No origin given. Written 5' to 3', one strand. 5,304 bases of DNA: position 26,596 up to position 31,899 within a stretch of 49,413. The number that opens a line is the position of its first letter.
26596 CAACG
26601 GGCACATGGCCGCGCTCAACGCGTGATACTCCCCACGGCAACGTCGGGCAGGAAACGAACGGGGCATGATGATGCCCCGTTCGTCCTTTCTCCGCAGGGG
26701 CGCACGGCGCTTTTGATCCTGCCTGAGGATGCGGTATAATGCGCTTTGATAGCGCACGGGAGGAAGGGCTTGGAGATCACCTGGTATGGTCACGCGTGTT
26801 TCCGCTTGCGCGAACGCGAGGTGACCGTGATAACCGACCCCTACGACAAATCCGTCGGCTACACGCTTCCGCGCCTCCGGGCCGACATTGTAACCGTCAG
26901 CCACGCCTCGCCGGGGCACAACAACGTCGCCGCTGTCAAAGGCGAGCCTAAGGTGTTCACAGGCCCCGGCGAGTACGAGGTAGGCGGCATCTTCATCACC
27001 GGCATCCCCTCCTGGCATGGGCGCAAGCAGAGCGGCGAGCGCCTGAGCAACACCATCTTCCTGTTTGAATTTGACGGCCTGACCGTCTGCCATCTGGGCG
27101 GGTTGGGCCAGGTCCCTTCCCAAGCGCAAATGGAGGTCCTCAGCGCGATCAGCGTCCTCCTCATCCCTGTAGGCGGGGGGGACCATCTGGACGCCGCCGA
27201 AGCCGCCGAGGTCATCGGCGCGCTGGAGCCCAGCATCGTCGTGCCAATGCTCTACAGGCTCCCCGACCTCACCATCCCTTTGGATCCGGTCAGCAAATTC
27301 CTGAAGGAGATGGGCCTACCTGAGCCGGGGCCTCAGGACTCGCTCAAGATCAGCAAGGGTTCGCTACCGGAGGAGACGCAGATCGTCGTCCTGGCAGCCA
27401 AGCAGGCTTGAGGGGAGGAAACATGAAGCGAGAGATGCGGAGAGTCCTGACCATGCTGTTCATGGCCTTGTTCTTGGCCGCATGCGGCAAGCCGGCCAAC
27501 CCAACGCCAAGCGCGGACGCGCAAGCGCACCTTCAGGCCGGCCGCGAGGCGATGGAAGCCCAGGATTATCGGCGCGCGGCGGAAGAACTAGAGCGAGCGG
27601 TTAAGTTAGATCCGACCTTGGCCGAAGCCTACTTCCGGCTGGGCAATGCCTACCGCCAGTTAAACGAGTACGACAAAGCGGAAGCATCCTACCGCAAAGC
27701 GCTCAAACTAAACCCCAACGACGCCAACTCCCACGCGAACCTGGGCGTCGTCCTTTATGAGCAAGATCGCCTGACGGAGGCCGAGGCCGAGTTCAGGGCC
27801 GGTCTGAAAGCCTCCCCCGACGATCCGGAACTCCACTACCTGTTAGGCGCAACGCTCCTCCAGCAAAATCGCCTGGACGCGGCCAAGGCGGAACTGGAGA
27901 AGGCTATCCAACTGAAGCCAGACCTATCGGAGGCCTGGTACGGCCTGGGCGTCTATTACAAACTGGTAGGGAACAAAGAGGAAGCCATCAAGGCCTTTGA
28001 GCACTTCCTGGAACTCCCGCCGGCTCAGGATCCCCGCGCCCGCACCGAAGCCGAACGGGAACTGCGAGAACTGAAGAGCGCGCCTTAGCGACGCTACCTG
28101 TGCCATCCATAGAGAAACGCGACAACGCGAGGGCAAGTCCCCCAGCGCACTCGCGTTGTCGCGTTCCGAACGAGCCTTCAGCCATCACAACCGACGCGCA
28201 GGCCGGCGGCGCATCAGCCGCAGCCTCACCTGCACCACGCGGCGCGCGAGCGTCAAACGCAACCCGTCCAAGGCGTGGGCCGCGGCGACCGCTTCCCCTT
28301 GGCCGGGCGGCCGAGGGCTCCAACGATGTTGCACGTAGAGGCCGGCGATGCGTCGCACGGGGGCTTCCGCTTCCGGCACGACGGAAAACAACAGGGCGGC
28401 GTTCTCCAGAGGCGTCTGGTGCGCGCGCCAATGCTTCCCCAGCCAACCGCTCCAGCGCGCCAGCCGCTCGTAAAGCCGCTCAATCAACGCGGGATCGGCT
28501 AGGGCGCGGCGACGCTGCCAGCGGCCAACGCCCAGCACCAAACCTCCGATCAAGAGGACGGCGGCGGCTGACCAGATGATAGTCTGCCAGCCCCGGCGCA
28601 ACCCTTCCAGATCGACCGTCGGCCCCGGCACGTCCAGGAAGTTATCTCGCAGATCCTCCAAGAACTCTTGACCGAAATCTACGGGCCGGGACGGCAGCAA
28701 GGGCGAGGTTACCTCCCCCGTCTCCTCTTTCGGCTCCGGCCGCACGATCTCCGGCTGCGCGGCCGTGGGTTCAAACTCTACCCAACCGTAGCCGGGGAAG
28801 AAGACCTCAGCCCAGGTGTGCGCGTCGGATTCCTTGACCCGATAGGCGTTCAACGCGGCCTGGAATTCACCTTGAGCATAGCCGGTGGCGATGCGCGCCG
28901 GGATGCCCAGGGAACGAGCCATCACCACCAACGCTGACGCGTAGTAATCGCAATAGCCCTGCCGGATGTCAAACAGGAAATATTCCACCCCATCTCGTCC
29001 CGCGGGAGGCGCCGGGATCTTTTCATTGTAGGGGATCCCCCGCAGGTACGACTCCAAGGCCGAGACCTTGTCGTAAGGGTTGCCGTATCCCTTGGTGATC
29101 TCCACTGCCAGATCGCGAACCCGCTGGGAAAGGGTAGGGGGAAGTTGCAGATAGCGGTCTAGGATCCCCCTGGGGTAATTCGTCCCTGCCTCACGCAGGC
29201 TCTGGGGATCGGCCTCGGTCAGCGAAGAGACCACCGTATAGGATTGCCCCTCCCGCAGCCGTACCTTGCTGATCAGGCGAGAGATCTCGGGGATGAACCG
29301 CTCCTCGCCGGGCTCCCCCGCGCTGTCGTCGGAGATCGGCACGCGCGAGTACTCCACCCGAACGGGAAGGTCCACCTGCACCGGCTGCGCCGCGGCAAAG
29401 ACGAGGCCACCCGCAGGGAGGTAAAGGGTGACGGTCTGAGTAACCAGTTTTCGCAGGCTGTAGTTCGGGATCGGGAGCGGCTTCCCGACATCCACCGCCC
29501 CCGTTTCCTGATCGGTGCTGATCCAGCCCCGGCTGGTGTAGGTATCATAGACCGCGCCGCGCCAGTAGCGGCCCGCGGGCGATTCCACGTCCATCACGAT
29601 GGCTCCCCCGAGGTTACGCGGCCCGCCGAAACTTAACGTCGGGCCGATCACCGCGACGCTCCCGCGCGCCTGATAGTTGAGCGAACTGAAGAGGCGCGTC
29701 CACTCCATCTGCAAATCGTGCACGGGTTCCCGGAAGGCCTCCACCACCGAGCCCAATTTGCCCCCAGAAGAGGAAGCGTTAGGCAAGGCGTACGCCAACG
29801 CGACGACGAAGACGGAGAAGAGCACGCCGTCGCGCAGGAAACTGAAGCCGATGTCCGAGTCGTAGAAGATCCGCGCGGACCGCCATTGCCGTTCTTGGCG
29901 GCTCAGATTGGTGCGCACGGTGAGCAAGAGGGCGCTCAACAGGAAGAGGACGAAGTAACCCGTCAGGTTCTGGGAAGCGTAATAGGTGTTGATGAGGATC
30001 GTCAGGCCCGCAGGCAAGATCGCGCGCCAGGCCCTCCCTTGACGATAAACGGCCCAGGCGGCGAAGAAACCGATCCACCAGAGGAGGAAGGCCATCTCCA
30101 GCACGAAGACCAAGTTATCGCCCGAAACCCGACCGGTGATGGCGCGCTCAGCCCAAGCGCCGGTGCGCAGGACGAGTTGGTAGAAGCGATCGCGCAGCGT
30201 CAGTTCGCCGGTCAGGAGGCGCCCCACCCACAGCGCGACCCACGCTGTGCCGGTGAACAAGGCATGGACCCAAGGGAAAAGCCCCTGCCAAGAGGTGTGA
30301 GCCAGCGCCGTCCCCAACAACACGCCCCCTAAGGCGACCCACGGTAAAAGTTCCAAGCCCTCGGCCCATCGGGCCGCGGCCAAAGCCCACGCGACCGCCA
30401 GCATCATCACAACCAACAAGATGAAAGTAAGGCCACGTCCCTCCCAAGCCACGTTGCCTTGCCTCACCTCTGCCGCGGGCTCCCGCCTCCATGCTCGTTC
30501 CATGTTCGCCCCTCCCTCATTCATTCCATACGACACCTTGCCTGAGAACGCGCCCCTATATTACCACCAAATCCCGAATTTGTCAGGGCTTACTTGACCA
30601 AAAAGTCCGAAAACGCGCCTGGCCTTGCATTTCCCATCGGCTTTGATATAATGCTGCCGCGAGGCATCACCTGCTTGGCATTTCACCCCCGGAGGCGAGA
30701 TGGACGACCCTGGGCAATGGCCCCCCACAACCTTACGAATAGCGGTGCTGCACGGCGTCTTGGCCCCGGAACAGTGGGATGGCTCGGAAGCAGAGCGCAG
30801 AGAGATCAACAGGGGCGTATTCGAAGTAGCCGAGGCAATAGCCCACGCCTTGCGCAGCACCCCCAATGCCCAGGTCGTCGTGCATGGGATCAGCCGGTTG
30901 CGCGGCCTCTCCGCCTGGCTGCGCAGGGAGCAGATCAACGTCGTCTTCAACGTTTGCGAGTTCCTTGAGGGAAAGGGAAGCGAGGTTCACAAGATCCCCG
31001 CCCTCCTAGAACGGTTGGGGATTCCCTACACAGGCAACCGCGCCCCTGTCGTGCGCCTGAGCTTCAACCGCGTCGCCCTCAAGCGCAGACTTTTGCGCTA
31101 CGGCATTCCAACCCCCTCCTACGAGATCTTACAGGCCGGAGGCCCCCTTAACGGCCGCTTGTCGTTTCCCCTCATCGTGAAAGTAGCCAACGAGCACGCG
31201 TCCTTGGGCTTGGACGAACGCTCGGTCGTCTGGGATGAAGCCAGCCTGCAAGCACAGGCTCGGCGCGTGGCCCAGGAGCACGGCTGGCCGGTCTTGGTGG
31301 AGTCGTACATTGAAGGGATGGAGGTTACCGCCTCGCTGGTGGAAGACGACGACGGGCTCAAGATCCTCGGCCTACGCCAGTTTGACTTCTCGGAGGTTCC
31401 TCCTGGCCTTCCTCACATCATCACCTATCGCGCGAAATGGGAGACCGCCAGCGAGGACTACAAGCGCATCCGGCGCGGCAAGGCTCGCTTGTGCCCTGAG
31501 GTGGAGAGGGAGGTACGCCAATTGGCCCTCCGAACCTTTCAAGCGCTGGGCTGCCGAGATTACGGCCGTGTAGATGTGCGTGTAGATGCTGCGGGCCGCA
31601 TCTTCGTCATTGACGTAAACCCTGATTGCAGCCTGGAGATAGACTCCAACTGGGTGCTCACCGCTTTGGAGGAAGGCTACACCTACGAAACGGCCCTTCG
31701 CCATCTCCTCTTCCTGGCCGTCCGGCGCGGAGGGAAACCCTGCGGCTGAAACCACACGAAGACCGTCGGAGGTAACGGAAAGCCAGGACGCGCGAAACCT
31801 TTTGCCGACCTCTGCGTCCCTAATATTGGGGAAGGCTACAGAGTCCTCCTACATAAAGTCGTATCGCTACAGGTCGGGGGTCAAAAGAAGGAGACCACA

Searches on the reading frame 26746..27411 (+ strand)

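Call 65: search_protein_families(library=ncbifam, proteins=[window:26746-27411:+], max_evalue=0.00001)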
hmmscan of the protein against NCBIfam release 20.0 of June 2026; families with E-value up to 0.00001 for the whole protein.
window:26746-27411:+ (221 aa): 1 family
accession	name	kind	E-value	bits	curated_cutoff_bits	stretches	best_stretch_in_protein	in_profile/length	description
NF001911.0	PRK00685.1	equivalog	1.4e-11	44.3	144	0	73-171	92-195/228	metal-dependent hydrolase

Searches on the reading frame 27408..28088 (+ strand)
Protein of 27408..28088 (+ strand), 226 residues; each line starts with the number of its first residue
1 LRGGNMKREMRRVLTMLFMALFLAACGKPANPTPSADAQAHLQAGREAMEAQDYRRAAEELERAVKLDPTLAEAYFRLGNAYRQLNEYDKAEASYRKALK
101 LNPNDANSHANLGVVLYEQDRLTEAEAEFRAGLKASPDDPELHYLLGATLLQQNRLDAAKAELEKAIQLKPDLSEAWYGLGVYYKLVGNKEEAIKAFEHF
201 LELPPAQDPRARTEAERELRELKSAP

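Call 65: search_protein_families(library=ncbifam, proteins=[window:27408-28088:+], max_evalue=0.00001)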
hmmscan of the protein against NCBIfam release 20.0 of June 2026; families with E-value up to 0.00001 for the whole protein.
window:27408-28088:+ (226 aa): 29 families (the best 25 are shown)
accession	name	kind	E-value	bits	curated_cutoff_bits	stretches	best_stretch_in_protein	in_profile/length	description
TIGR02521.1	type_IV_pilW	equivalog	5.2e-34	117.8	154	2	16-134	2-127/234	type IV pilus biogenesis/stability protein PilW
NF040959.1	MamA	equivalog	1.1e-26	93.6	200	2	37-129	104-196/204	magnetosome protein MamA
TIGR02917.1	PEP_TPR_lipo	equivalog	6.3e-24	83.9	312.2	1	19-205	13-190/899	XrtA/PEP-CTERM system TPR-repeat protein PrsT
NF008391.2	PRK11189.1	equivalog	1.9e-20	73.6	250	2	59-140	86-167/297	lipoprotein NlpI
NF033762.1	social_mot_Tgl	equivalog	5e-19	68.6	225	2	10-125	1-119/252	social motility TPR repeat lipoprotein Tgl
NF047507.1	TPR_BatC_Lepto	exception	5.6e-18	65.2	175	2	113-208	31-130/214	TPR repeat-containing protein BatC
NF033920.0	C39_PA2778_fam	equivalog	4e-16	59.2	150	1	27-135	145-253/255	PA2778 family cysteine peptidase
NF047371.1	FlcA_CTERM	equivalog_domain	7.5e-16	57.7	300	1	62-161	428-528/646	periplasmic flagellar collar protein FlcA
NF033758.1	gliding_GltE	equivalog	9.9e-16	57.7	225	1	40-119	258-337/411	adventurous gliding motility TPR repeat lipoprotein GltE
NF053607.1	CHU_0125_OmpA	equivalog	1.4e-15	56.9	620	1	14-138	7-119/639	CHU_0125 family OmpA-like outer membrane integrity protein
TIGR02552.1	LcrH_SycD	equivalog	6e-15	55.2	104.8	1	87-172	33-118/136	SycD/LcrH family type III secretion system chaperone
TIGR00990.1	3a0801s09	subfamily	1.6e-14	53.5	757.25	1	48-174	375-501/615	mitochondrial import receptor subunit TOM70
TIGR02795.1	tol_pal_ybgF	equivalog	6e-13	49.4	90.1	1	39-128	3-98/119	tol-pal system protein YbgF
TIGR03302.1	OM_YfiO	subfamily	6.1e-13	48.8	81.4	1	10-108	1-106/239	outer membrane protein assembly factor BamD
TIGR00540.1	TPR_hemY_coli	hypoth_equivalog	9.8e-12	44.3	142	0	36-98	324-385/385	heme biosynthesis-associated TPR protein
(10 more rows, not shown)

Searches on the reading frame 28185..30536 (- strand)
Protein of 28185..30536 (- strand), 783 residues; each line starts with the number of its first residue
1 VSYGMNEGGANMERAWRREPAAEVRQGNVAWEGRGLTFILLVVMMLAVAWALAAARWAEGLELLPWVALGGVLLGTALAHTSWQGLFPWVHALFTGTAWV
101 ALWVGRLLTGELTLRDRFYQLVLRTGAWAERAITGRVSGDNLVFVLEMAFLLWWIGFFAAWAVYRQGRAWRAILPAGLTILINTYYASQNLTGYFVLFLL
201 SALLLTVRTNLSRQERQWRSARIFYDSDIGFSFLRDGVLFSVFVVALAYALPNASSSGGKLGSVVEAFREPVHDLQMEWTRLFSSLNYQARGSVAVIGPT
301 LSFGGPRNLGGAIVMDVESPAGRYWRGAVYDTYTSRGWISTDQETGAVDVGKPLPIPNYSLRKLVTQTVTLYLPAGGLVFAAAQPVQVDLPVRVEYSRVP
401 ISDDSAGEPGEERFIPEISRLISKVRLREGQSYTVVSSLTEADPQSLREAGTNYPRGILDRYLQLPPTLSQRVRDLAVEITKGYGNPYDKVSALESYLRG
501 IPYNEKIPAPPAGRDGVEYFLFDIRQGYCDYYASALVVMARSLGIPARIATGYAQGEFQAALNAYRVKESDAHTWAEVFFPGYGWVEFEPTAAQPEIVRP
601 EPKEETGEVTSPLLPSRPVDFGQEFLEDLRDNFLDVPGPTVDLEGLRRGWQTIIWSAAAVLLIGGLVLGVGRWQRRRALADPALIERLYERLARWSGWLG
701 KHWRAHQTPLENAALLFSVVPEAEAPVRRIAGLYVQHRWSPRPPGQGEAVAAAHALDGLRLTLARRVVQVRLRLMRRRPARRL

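Call 63: search_protein_families(library=pfam, proteins=[window:28185-30536:-], max_evalue=0.00001)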
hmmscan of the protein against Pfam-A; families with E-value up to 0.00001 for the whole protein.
window:28185-30536:- (783 aa): 3 families
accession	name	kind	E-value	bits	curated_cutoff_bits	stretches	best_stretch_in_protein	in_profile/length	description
PF01841.26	Transglut_core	-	1.4e-27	96.5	23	1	475-590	2-108/108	Transglutaminase-like superfamily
PF11992.13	TgpA_N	-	7e-10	38.8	30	1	38-443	20-332/333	TgpA N-terminal domain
PF13559.11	DUF4129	-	2e-07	31.4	24.8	1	688-757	1-69/69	Domain of unknown function (DUF4129)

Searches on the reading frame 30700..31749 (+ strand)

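Call 63: search_protein_families(library=pfam, proteins=[window:30700-31749:+], max_evalue=0.00001)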
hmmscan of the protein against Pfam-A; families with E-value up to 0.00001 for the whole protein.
window:30700-31749:+ (349 aa): 1 family
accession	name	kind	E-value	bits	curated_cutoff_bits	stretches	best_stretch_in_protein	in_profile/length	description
PF07478.18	Dala_Dala_lig_C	-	3.6e-21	76.1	24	1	151-337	32-203/204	D-ala D-ala ligase C-terminus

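Call 65: search_protein_families(library=ncbifam, proteins=[window:30700-31749:+], max_evalue=0.00001)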
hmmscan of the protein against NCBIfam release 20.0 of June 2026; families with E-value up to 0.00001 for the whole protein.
window:30700-31749:+ (349 aa): 24 families
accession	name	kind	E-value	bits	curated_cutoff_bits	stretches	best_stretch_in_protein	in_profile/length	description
NF002378.0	PRK01372.1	subfamily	3.5e-31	108.1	243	1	44-340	27-301/305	D-alanine--D-alanine ligase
TIGR01205.1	D_ala_D_alaTIGR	subfamily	3.6e-30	105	245.65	1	75-308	61-285/318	D-alanine--D-alanine ligase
NF011169.0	PRK14571.1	equivalog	1.9e-20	73.4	404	1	77-341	52-296/300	D-alanyl-alanine synthetase A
NF002527.0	PRK01966.1-3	equivalog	8.2e-19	68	310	1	88-308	83-296/332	D-alanine--D-alanine ligase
NF002528.0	PRK01966.1-4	subfamily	9.5e-19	67.4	262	1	72-308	93-326/366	D-alanine--D-alanine ligase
NF012215.1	D_ala_D_lac_VanD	exception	4e-18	65.8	700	1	79-343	88-343/343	D-alanine--(R)-lactate ligase VanD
NF000206.1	D_ala_D_lac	equivalog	9.9e-18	64.2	550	1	75-341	87-341/342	D-alanine--(R)-lactate ligase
NF011167.0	PRK14569.1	equivalog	8.3e-15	54.9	410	1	89-333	64-288/296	D-alanyl-alanine synthetase A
NF000372.1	D_ala_D_lac_VanI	exception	7e-14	51.9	700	1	79-312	91-312/341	D-alanine--(R)-lactate ligase VanI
NF000091.3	D_ala_D_ser_VanG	exception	7.3e-14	51.4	495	1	74-337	89-340/344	D-alanine--D-serine ligase VanG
NF000470.1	D_ala_D_lac_VanM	exception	1.1e-13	51.2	760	1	77-342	89-342/343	D-alanine--(R)-lactate ligase VanM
NF000144.1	D_ala_D_lac_VanF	exception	4.6e-13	48.9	750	1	77-341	86-341/343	D-alanine--(R)-lactate ligase VanF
NF012216.1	D_ala_D_lac_VanB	exception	8.3e-12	44.9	750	1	77-342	88-341/342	D-alanine--(R)-lactate ligase VanB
NF012217.1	D_ala_D_lac_VanA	exception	6.8e-11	42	775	1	78-311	87-311/343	D-alanine--(R)-lactate ligase VanA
NF002525.0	PRK01966.1-1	equivalog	8.7e-11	41.4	457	1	151-343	175-353/364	D-alanine--D-alanine ligase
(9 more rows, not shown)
